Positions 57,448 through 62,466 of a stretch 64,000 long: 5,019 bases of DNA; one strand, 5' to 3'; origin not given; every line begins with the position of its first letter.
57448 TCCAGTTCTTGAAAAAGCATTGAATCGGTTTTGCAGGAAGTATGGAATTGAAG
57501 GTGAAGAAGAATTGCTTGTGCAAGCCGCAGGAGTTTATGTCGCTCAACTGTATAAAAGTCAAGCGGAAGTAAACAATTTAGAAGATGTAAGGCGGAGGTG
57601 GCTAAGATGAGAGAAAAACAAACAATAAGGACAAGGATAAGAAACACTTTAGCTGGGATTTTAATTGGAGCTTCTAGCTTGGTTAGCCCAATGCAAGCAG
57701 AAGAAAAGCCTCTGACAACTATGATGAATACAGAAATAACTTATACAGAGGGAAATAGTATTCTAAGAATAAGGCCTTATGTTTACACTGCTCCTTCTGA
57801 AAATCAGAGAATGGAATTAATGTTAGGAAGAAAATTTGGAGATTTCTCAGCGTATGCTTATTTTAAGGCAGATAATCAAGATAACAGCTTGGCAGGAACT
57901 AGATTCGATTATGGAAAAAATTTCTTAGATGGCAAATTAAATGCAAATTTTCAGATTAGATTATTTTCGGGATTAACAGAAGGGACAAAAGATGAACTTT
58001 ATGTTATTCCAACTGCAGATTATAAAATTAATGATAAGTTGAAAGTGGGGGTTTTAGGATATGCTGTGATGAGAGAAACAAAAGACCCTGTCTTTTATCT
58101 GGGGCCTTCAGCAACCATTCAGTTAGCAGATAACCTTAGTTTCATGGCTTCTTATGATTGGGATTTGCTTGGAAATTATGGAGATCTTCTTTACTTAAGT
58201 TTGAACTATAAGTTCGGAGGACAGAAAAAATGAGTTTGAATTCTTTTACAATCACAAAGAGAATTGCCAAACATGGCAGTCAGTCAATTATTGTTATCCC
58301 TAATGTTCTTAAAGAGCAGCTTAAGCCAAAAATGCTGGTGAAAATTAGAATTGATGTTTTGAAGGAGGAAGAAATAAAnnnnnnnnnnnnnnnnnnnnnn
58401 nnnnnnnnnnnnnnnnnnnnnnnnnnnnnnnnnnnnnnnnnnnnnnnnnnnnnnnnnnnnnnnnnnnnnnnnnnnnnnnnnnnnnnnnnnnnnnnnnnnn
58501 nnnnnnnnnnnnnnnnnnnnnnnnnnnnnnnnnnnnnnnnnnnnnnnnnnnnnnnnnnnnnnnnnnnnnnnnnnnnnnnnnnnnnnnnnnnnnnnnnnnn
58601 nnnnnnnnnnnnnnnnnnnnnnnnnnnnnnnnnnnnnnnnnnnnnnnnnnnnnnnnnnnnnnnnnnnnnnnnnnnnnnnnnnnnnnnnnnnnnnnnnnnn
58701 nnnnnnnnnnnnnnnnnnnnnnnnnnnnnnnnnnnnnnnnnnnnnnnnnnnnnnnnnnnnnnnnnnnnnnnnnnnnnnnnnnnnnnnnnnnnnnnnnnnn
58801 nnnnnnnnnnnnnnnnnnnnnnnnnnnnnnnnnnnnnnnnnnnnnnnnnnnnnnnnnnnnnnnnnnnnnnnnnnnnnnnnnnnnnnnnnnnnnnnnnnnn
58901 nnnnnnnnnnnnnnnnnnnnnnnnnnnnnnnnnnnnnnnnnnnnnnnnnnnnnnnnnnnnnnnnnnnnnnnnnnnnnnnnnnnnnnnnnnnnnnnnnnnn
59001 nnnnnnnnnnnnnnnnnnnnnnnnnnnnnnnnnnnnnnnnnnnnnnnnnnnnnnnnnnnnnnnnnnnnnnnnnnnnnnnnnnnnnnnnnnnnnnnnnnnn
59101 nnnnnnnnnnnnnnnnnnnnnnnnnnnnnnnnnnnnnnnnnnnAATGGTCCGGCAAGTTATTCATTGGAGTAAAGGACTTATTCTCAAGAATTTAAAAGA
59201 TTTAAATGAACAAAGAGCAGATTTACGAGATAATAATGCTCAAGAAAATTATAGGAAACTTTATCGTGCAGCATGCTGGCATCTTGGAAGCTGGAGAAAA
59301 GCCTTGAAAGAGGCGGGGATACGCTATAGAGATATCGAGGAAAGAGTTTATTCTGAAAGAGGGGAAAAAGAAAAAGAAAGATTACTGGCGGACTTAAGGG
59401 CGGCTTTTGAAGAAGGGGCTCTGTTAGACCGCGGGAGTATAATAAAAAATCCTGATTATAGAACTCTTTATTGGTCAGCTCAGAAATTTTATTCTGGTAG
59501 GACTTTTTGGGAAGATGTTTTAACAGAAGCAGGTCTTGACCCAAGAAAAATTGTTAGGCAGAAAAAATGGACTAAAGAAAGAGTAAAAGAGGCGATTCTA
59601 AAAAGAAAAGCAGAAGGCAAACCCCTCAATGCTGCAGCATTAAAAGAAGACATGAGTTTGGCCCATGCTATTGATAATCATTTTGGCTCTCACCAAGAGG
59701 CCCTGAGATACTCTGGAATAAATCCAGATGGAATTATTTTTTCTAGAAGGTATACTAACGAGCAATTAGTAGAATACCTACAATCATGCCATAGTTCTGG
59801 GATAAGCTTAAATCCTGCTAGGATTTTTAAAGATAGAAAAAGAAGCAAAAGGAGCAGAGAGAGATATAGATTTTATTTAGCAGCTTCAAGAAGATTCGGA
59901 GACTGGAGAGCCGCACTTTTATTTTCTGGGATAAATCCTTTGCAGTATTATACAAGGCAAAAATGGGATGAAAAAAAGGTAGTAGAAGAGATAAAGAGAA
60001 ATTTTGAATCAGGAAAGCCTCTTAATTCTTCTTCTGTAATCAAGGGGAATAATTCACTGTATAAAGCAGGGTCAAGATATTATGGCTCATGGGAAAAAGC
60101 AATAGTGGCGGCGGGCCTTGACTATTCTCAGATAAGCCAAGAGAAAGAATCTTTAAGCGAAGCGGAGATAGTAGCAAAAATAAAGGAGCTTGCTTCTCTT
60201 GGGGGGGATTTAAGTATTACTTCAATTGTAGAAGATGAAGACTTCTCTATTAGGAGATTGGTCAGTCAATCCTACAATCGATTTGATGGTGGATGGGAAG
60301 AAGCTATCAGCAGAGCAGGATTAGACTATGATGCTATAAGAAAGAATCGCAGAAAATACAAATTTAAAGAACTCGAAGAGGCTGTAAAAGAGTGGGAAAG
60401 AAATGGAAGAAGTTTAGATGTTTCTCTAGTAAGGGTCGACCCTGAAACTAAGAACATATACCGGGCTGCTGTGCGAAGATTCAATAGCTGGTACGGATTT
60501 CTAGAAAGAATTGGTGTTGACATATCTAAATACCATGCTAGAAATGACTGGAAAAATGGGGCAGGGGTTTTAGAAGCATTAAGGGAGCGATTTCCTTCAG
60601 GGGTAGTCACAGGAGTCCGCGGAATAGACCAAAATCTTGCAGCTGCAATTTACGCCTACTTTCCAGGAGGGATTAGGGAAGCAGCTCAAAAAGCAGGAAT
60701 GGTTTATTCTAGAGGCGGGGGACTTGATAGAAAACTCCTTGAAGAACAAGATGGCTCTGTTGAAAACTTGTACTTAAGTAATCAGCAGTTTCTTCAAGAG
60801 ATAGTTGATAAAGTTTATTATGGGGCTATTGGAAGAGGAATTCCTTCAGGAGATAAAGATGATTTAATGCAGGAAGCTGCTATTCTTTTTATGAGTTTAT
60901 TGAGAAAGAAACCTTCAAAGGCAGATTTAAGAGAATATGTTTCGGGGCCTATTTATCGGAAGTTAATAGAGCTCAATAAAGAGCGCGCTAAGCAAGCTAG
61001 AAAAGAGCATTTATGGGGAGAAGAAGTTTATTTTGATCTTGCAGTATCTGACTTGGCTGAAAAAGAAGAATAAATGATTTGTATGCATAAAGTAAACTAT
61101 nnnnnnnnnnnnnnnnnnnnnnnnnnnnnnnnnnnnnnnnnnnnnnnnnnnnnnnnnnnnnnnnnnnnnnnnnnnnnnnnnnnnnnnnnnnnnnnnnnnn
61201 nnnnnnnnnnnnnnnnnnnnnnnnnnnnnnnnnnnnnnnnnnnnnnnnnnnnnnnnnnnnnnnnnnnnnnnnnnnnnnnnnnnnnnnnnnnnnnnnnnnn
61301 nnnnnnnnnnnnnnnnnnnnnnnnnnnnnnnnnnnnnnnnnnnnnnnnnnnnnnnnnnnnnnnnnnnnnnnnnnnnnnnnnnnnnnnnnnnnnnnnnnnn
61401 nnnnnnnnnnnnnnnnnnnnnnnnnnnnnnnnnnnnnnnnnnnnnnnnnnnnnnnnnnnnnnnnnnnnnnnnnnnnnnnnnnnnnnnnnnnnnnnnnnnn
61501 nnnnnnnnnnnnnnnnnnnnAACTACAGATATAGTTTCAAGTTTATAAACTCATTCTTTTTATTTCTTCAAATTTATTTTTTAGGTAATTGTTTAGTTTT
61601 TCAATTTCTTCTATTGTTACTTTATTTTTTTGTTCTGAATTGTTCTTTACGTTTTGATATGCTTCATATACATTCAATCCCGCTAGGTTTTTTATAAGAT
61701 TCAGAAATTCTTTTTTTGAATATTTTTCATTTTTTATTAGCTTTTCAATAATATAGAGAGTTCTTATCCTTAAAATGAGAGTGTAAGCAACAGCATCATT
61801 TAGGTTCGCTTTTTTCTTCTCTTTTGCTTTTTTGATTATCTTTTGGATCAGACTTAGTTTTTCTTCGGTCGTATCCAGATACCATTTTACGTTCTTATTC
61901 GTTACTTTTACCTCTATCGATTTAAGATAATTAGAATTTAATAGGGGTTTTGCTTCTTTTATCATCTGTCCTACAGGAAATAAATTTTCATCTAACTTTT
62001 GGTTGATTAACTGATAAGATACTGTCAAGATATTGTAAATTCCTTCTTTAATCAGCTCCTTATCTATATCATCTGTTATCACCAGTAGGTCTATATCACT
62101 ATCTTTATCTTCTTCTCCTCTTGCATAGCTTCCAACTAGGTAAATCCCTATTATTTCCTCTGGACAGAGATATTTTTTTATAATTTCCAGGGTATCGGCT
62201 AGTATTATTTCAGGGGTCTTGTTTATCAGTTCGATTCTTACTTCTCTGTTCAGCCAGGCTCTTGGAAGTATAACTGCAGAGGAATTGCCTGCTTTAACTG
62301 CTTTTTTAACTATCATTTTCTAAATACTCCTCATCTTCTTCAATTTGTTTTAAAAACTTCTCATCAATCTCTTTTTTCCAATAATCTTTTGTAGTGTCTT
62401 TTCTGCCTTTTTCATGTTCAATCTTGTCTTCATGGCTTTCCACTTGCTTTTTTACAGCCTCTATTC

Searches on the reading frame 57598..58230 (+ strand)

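Call 48: search_protein_families(library=pfam, proteins=[window:57598-58230:+], max_evalue=0.0001)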
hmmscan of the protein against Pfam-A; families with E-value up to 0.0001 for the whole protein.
window:57598-58230:+ (211 aa): 1 family
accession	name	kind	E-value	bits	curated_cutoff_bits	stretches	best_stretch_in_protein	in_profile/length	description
PF13557.12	Phenol_MetA_deg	-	3.1e-05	24.6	22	1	130-188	154-223/242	Putative MetA-pathway of phenol degradation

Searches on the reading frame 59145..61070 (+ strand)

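Call 48: search_protein_families(library=pfam, proteins=[window:59145-61070:+], max_evalue=0.0001)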
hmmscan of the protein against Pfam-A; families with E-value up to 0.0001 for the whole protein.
window:59145-61070:+ (642 aa): 1 family
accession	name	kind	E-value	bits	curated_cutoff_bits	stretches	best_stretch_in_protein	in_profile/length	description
PF18780.6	HNH_repeat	-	3.1e-16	59.9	26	0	310-326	38-54/54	Homing endonuclease associated repeat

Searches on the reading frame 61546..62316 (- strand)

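Call 48: search_protein_families(library=pfam, proteins=[window:61546-62316:-], max_evalue=0.0001)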
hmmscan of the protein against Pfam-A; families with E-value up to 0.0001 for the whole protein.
window:61546-62316:- (257 aa): 2 families
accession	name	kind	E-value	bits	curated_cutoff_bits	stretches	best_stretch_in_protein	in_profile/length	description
PF01909.29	NTP_transf_2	-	3.4e-10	40.6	21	1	44-125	2-47/93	Nucleotidyltransferase domain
PF18765.7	Polbeta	-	1.7e-08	35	26.9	1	46-122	3-84/93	Polymerase beta, Nucleotidyltransferase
